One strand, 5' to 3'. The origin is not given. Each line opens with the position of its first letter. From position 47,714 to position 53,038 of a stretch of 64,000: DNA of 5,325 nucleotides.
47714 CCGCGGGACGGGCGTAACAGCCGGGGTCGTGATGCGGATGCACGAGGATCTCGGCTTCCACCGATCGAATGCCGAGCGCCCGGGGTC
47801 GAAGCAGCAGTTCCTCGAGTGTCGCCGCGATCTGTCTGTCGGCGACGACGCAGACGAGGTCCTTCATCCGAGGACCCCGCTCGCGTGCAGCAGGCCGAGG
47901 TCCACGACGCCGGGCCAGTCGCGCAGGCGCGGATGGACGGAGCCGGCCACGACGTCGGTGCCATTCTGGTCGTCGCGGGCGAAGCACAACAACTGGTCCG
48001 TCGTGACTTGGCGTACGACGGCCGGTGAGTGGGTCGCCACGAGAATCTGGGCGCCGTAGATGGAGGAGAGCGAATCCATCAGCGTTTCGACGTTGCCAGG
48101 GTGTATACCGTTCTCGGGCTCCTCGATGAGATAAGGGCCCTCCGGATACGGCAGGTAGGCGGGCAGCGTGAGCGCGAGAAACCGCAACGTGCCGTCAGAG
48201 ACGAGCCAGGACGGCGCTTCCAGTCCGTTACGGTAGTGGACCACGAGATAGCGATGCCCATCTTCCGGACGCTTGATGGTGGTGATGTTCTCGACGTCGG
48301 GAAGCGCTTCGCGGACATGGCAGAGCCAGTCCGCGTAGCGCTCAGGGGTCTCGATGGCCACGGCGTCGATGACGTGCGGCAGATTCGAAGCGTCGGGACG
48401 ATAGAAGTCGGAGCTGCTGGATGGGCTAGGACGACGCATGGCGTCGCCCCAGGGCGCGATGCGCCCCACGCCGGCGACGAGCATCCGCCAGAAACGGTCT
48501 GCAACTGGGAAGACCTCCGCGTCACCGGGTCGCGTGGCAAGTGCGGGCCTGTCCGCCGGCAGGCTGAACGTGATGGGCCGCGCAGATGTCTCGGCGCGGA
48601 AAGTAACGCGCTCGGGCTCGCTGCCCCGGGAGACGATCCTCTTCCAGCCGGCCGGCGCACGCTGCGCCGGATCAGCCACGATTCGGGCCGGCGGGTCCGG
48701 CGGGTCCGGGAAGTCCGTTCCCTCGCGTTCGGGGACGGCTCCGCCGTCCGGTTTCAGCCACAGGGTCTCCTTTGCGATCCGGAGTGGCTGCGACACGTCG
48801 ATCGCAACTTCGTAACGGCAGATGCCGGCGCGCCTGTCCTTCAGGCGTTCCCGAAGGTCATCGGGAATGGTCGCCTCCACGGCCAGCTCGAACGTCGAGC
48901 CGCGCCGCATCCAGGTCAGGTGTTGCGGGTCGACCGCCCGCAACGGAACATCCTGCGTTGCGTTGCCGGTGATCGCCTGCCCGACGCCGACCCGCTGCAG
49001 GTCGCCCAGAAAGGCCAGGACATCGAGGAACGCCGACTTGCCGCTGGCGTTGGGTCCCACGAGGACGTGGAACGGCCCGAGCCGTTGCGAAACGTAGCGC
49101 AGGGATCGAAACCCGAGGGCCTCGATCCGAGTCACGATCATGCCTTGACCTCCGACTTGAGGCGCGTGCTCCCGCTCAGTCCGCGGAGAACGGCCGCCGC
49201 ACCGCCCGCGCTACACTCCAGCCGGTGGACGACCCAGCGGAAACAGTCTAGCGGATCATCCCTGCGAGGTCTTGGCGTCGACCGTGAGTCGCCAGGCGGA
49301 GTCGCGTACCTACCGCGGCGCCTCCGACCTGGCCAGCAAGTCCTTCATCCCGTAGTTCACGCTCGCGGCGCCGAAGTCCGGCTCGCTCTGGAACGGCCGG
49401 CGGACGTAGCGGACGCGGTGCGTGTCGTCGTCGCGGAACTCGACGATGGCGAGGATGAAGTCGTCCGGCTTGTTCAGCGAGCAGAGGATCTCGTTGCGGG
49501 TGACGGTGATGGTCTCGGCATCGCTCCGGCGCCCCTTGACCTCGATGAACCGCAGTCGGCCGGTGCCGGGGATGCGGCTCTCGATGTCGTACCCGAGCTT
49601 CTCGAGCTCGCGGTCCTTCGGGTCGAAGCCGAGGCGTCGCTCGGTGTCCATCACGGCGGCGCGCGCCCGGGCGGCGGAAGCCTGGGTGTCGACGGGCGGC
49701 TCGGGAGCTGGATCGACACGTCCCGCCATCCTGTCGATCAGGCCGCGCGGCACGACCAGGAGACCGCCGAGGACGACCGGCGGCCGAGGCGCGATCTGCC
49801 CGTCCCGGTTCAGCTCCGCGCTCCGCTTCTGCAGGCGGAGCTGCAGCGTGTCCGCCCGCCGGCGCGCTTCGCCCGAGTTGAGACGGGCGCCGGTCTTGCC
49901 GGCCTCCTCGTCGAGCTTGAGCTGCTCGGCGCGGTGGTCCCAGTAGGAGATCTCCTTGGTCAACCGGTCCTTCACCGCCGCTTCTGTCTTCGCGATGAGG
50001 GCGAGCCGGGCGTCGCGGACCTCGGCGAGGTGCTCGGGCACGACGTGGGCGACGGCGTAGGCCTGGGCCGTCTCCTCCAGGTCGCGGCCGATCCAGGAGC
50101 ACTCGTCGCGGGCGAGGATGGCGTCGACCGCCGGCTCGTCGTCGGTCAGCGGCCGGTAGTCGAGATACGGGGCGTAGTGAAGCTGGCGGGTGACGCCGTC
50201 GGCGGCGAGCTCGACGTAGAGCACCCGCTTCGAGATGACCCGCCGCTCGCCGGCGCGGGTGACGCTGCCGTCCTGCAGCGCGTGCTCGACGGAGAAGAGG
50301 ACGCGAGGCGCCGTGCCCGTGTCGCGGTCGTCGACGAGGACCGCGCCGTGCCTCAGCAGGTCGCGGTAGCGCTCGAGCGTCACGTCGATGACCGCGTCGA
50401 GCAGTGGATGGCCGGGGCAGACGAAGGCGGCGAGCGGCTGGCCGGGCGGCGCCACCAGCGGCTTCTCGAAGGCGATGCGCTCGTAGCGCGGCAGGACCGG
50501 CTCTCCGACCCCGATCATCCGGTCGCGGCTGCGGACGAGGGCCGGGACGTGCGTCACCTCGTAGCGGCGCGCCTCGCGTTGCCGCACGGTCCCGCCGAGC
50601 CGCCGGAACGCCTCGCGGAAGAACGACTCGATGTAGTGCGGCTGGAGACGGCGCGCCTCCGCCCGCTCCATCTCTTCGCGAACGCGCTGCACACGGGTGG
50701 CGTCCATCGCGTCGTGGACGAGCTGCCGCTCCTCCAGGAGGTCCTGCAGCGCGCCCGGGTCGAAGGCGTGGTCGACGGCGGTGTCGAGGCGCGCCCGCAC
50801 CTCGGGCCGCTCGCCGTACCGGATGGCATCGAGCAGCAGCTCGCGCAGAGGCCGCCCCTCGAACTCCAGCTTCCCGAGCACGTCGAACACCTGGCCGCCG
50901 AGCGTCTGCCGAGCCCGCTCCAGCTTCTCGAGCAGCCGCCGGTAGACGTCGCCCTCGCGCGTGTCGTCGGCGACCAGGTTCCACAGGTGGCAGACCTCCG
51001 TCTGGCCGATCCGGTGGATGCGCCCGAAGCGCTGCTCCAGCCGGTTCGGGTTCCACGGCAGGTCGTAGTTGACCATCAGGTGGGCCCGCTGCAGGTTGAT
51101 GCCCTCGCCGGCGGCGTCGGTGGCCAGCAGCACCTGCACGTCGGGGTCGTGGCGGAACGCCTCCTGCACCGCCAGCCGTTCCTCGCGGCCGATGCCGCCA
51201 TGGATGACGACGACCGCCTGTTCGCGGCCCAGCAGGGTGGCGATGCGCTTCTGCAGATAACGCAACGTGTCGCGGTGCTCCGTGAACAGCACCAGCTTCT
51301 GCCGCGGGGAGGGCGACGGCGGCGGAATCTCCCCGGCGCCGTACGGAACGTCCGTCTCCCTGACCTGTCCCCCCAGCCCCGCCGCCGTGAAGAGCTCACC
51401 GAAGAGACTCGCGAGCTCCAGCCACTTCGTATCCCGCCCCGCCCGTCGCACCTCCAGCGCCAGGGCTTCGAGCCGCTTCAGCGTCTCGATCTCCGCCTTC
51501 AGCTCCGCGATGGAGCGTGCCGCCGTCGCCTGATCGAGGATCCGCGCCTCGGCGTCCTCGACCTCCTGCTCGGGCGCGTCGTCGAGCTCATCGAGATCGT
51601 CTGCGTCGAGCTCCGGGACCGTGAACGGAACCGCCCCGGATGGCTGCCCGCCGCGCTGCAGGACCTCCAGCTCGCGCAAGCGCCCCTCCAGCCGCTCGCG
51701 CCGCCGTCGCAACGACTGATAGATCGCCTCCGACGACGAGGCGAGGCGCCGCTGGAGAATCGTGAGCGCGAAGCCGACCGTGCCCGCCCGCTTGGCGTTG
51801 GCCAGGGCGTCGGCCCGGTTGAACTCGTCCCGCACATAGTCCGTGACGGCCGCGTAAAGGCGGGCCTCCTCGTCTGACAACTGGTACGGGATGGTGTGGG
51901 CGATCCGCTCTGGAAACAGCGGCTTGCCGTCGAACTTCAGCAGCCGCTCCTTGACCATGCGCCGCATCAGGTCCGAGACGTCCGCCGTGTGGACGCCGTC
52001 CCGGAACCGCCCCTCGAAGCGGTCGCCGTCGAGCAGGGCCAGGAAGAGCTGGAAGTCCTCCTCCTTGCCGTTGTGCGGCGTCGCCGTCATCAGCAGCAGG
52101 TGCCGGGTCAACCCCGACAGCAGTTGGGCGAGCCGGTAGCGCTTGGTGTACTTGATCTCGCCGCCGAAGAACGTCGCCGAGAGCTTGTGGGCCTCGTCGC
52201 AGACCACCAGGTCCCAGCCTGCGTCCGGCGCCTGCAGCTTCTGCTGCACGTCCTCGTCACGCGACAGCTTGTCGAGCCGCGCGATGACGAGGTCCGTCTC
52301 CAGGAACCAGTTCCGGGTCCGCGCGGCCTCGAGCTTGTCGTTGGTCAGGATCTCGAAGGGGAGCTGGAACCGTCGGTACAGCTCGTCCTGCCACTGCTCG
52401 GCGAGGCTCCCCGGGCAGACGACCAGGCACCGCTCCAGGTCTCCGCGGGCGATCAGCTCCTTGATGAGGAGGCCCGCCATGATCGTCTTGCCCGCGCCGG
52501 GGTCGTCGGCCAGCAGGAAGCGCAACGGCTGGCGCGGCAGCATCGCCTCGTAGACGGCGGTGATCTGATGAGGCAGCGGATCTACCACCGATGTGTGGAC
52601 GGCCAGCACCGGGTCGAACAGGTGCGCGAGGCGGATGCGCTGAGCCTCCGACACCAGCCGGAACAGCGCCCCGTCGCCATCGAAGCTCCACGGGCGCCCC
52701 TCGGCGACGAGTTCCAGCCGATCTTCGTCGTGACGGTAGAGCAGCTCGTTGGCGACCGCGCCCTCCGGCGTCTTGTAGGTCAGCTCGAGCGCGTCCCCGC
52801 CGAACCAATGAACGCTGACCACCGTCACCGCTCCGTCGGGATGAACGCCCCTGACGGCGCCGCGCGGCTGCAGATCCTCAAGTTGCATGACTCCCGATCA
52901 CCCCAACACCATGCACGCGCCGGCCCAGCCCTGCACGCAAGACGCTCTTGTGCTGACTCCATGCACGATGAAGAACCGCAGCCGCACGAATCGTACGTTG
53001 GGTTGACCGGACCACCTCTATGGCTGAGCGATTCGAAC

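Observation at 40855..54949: Composite defence locus: restriction-like SNF2/DUF1156/DUF499 module with embedded MAD3/MAD4-like pair, HEPN and GmrSD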

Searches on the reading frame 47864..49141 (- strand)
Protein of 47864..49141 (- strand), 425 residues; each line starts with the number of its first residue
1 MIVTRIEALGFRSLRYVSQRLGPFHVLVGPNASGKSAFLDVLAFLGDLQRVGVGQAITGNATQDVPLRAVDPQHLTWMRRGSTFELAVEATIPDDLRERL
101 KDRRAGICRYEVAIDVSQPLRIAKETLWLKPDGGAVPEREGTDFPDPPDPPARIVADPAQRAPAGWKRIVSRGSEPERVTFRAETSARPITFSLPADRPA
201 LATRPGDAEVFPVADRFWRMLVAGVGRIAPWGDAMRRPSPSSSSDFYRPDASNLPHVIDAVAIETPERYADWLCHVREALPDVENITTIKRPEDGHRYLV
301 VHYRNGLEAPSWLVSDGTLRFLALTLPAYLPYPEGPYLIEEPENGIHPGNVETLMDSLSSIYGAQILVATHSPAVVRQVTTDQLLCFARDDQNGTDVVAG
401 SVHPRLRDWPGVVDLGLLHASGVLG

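Call 3: search_protein_families(library=pfam, proteins=[window:47864-49141:-], max_evalue=0.01)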
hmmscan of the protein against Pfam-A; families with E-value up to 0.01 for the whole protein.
window:47864-49141:- (425 aa): 4 families
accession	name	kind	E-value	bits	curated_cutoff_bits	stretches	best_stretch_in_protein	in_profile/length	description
PF13304.12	AAA_21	-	8.1e-26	92.2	27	2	301-376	225-303/304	AAA domain, putative AbiEii toxin, Type IV TA system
PF13175.12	AAA_15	-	6.3e-12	46.2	32.1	2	1-45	1-46/374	AAA ATPase domain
PF11398.14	DUF2813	-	7.2e-08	32.6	21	1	1-44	1-44/372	Protein of unknown function (DUF2813)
PF02463.25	SMC_N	-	3.9e-06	26.9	40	1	3-45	2-47/220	RecF/RecN/SMC N terminal domain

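Call 4: search_protein_families(library=padloc, proteins=[window:47864-49141:-], max_evalue=0.01)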
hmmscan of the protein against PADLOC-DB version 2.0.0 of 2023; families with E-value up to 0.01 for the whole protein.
window:47864-49141:- (425 aa): 113 families (the best 25 are shown)
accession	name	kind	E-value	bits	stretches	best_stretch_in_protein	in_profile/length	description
PDLC04184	HEC-01A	-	1e-37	128.3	2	234-383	230-398/464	-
PDLC04182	HEC-01A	-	2.5e-32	110.4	2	233-395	205-370/406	-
PDLC04183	HEC-01A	-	2.1e-31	107.4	2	198-401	171-373/402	-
PDLC04178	HEC-01A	-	4.8e-30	102.9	1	2-389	8-346/399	-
PDLC04176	HEC-01A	-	4.9e-28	96.5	2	243-389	185-334/371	-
PDLC02980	AriA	-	8.7e-28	96.2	2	285-376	209-303/304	-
PDLC04135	mad3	-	1.1e-26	92.3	2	252-424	202-374/374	mads_3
PDLC04179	HEC-01A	-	4e-26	90.1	2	248-397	274-425/459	-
PDLC04175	HEC-01A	-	6.4e-26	89.2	2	235-394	168-330/363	-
PDLC04391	PDC-M07A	-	5.8e-25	86.1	2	230-385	195-358/412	-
PDLC04180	HEC-01A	-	2.3e-23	81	2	277-405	215-351/382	-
PDLC04389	PDC-M07A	-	3.1e-22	77.2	1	10-395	13-393/443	-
PDLC04393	PDC-M07A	-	2.4e-21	74.2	2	212-398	185-378/435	-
PDLC04177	HEC-01A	-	2.8e-21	74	2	242-425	208-389/393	-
PDLC04144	HEC-01B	-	1.4e-19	68.5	2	241-390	204-355/395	-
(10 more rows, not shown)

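Call 33: search_solved_structures(query=window:47864-49141:-, max_evalue=0.01, show_alignments=1)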
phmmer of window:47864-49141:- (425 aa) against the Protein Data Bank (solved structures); distinct sequences matched with E-value up to 0.01: 6.
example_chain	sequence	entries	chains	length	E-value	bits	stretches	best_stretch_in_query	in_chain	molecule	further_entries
2vf7_A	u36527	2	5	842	0.00014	23.9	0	306-379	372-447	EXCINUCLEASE ABC, SUBUNIT A. | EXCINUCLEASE ABC SUBUNIT A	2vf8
6p74_A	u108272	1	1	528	0.0012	20.9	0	4-47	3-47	Putative ATP-dependent endonuclease of the OLD family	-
8ux9_B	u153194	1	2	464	0.0022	20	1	303-376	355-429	AriA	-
8v45_A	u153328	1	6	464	0.0022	20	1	303-376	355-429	AriA antitoxin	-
8v46_A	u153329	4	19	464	0.0057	18.6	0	303-376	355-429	AriA antitoxin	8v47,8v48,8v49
8ee4_A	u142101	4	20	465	0.0057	18.6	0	333-395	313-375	PtuA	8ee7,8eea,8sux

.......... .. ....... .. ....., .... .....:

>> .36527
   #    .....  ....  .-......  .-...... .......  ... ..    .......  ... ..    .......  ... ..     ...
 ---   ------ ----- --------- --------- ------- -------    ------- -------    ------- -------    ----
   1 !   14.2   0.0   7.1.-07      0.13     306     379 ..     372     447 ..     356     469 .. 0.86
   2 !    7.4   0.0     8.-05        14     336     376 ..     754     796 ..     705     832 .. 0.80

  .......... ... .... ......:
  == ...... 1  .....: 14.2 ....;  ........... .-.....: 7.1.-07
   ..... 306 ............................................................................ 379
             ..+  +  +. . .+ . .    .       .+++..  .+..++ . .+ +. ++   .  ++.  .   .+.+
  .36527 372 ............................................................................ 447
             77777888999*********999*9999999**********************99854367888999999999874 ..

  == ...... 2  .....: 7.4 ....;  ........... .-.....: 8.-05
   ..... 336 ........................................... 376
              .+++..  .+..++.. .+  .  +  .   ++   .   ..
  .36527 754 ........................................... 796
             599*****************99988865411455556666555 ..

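Call 35: search_protein_families(library=ncbifam, proteins=[window:47864-49141:-], max_evalue=0.001)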
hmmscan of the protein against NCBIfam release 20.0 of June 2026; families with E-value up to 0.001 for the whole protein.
window:47864-49141:- (425 aa): 5 families
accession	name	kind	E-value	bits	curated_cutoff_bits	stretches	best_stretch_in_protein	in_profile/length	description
NF047739.1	antiphage_MADS3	equivalog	1.9e-132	442.4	420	1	2-424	1-427/427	methylation-associated defense system AAA family ATPase MAD3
NF038234.1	retron_eff_Eco8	equivalog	1.8e-05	23.6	250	0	338-382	277-331/679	retron Eco8 family effector endonuclease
NF041760.1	PtuA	equivalog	2.9e-05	23.2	500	1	337-398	380-441/524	retron Ec78 anti-phage system effector ATPase PtuA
TIGR00611.2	recf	equivalog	0.00037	19.8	172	1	4-46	2-45/339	DNA replication/repair protein RecF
TIGR04435.1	restrict_AAA_1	hypoth_equivalog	0.00087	18.1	300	0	337-395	422-489/568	restriction system-associated AAA family ATPase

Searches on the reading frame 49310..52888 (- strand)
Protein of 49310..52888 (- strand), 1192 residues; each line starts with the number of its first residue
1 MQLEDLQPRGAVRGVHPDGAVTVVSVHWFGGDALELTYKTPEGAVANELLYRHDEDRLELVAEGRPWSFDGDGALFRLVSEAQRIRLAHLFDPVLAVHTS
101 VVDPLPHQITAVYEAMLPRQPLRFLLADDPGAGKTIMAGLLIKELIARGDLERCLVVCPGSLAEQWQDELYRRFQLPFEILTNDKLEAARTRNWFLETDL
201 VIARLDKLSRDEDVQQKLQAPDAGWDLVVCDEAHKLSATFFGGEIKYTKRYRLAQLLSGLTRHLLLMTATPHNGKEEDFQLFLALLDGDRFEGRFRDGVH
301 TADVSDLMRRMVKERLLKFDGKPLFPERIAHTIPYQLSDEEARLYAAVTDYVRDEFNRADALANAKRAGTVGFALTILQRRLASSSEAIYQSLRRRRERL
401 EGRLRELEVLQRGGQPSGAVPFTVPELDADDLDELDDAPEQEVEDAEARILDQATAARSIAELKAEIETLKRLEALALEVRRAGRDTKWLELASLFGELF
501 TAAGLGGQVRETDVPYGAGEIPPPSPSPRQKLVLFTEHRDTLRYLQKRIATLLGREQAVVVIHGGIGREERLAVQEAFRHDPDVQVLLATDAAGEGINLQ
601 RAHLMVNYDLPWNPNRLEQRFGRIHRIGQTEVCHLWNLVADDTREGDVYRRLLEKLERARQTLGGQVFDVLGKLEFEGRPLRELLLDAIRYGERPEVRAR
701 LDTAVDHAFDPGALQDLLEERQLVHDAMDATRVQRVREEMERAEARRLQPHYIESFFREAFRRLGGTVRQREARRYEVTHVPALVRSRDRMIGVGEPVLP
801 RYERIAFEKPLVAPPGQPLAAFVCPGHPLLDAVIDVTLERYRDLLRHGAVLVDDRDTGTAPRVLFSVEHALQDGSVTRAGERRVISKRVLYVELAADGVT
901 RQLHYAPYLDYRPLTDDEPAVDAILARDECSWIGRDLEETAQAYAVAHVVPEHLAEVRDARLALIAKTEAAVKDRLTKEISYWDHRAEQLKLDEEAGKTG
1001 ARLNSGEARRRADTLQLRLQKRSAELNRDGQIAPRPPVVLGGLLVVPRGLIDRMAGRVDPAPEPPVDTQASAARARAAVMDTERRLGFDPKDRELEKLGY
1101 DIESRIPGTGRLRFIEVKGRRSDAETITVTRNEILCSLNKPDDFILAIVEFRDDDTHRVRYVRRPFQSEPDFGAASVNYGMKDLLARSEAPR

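Call 3: search_protein_families(library=pfam, proteins=[window:49310-52888:-], max_evalue=0.01)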
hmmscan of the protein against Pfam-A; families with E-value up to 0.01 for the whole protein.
window:49310-52888:- (1192 aa): 6 families
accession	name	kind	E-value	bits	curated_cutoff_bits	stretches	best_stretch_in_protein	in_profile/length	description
PF00271.37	Helicase_C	-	2.9e-22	79.4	23.5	1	528-628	14-110/110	Helicase conserved C-terminal domain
PF13020.12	NOV_C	-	2.1e-18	66.6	22.1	1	1075-1161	5-90/91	Protein NO VEIN, C-terminal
PF00176.29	SNF2-rel_dom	-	2.3e-17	63.5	24.9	1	124-347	20-251/290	SNF2-related domain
PF04851.21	ResIII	-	7.3e-15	55.7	22.5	1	104-272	4-163/164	Type III restriction enzyme, res subunit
PF00270.35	DEAD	-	5.3e-09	36.5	26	1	108-272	4-161/167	DEAD/DEAH box helicase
PF16203.11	ERCC3_RAD25_C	-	0.00057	19.7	27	1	559-645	82-174/248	ERCC3/RAD25/XPB C-terminal helicase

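Call 4: search_protein_families(library=padloc, proteins=[window:49310-52888:-], max_evalue=0.01)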
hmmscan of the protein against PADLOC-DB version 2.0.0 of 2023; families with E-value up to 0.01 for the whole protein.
window:49310-52888:- (1192 aa): 58 families (the best 25 are shown)
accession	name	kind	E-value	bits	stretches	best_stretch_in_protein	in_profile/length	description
PDLC00659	HmaA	-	0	1656.2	1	1-1191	2-1172/1176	SNF2 helicase / DEAD-box helicase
PDLC02620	DrmD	-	1.8e-118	395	1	96-735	92-686/1060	DrmD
PDLC02500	BrxHI|BrxHII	-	3e-94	315.3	2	92-488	79-461/933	BrxHI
PDLC02621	DrmD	-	8e-94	313.7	1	107-834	125-817/1040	DrmD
PDLC02504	BrxHI|BrxHII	-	7.7e-93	310.1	2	75-480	81-462/971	BrxHII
PDLC02572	DrmA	-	1.6e-62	209.8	2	122-403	136-425/1043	DrmA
PDLC02623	DrmD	-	1.1e-59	200.2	2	528-686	528-678/1040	DrmD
PDLC02632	DrmD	-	5.1e-59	198.4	2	123-401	142-426/662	DrmD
PDLC02619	DrmD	-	5.3e-52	175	2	93-482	22-402/872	DrmD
PDLC02633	DrmD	-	1.1e-50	170.5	2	108-394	130-421/839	DrmD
PDLC02634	DrmD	-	3.5e-46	155.5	2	103-462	91-438/900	DrmD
PDLC02624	DrmD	-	4.3e-44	149.1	2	141-454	1-311/652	DrmD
PDLC02840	DpdE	-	6.5e-38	128.7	2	96-291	152-322/1091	DpdE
PDLC02843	DpdE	-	2e-37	126.6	2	96-292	151-318/1091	DpdE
PDLC02853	DpdE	-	1.9e-32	110.2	2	79-461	73-464/985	DpdE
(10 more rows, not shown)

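Call 35: search_protein_families(library=ncbifam, proteins=[window:49310-52888:-], max_evalue=0.001)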
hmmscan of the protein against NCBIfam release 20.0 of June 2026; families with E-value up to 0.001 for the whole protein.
window:49310-52888:- (1192 aa): 27 families (the best 25 are shown)
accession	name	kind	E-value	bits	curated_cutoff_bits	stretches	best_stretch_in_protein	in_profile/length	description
NF038317.1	DISARM_DrmD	equivalog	4.2e-109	366.3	610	1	107-1025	111-996/1021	DISARM system SNF2-like helicase DrmD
NF041062.1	DpdE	equivalog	1.4e-54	185.5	500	1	96-642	146-657/1048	protein DpdE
NF003426.0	PRK04914.1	equivalog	1.6e-51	175.6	576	2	75-293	125-338/959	RNA polymerase-associated protein RapA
NF038318.1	DISARM_DrmD_b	equivalog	2.3e-51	174.9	950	2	92-478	18-395/868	DISARM system SNF2-like helicase DrmD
NF042964.1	phospholipD_antiphage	equivalog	6.4e-48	163.7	1100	2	544-671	707-833/895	phospholipase D-like domain-containing anti-phage protein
NF058637.1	helic_SCO1167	equivalog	7.9e-21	73.8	1200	2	533-664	783-911/932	SCO1167/SCO6262 family helicase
NF041790.1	anti-phage_ZorD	equivalog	1.1e-15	56.6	1500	1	530-634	923-1031/1035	type I Zorya anti-phage system protein ZorD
NF053675.1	pilus_reg_Snf2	equivalog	9.4e-15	53.8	1100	1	531-648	879-993/1029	pilus expression-regulating Snf2 family helicase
NF002340.1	PRK01297.1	equivalog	4.1e-10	39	564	1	530-633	250-349/372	ATP-dependent RNA helicase RhlB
NF053631.1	RNA_helic_CshA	equivalog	4.2e-10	39.1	646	1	551-633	256-337/434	degradosome RNA helicase CshA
NF010337.0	PRK13766.1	equivalog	2.5e-09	35.8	610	1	528-655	365-493/781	Hef nuclease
NF008279.0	PRK11057.1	equivalog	8.8e-09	34.3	1015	1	550-641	254-344/608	ATP-dependent DNA helicase RecQ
NF008744.0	PRK11776.1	equivalog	9e-09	34.4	524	1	545-633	255-342/460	ATP-dependent RNA helicase DbpA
NF008394.0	PRK11192.1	equivalog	1.2e-08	34.3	507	1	530-630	248-344/441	ATP-dependent RNA helicase SrmB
NF045503.1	repair_heli_XPB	equivalog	1.7e-08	33.5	610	1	131-243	213-319/548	DNA repair helicase XPB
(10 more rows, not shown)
